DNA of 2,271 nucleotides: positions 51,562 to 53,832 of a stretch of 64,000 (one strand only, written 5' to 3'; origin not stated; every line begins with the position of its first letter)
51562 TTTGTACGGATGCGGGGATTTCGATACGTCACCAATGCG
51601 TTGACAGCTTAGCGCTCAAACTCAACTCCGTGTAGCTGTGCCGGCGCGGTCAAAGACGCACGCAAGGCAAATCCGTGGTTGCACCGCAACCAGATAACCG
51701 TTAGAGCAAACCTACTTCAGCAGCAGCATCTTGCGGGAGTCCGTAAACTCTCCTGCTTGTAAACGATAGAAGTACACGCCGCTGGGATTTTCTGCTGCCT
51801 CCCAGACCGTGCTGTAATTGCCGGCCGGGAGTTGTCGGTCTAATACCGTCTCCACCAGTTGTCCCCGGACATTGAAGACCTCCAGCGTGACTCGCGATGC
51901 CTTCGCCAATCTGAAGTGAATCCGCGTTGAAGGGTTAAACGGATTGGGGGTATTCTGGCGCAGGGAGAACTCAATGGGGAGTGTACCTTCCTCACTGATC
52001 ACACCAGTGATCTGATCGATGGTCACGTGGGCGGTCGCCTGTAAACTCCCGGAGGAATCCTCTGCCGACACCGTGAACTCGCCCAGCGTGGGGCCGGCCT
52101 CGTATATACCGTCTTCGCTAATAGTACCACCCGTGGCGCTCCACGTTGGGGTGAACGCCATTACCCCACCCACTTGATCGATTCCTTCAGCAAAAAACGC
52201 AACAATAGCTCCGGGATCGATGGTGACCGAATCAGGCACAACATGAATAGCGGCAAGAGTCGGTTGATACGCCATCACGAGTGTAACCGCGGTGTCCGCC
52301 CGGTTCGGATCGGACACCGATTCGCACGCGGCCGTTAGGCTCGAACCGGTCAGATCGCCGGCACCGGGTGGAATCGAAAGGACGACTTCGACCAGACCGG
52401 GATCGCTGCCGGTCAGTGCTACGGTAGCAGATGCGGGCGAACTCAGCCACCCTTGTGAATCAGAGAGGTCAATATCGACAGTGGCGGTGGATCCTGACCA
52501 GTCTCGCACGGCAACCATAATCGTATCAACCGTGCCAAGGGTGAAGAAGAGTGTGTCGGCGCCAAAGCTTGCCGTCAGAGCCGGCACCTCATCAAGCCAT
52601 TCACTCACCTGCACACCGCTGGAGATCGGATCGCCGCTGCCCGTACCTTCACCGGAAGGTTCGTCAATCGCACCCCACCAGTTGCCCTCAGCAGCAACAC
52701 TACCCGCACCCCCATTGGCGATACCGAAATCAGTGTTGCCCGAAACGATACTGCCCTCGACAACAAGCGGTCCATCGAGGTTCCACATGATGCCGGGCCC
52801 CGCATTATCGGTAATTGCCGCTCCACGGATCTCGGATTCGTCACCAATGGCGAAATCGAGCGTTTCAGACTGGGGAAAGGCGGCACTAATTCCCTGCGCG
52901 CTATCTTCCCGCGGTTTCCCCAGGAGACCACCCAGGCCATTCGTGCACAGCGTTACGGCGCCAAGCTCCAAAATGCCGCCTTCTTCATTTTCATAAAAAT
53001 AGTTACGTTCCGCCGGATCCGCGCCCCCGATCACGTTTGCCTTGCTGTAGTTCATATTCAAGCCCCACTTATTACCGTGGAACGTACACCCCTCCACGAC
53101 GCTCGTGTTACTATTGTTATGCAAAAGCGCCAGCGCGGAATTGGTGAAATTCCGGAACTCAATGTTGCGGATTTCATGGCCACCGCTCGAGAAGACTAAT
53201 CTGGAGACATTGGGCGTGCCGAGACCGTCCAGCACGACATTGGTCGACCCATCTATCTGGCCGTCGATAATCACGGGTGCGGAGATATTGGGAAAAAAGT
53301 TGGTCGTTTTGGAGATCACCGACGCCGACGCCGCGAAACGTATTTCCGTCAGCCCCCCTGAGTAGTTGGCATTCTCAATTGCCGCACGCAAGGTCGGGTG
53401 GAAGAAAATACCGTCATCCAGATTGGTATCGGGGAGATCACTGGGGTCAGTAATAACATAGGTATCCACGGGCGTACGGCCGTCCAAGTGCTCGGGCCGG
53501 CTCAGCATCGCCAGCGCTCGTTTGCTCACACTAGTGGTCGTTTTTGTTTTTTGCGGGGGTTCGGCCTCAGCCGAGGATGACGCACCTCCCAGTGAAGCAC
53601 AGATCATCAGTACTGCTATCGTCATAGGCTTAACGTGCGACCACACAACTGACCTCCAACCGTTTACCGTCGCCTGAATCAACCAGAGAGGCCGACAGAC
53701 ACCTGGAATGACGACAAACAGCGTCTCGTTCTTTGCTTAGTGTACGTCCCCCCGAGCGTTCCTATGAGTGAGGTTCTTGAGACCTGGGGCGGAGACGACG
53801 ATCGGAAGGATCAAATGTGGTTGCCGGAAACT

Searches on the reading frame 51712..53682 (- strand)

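Call 3: search_protein_families(library=pfam, proteins=[window:51712-53682:-], max_evalue=0.01)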
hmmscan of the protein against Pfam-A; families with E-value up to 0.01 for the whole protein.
window:51712-53682:- (656 aa): 3 families
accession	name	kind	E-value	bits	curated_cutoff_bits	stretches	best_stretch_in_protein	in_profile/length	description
PF13229.12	Beta_helix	-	9e-08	32.3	25.9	1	165-237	53-118/158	Right handed beta helix region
PF18962.6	Por_Secre_tail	-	3.9e-06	27.5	27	1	579-652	3-73/75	Secretion system C-terminal sorting domain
PF13860.13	FlgD_ig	-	0.0015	18.9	27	1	593-637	20-69/79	FlgD Ig-like domain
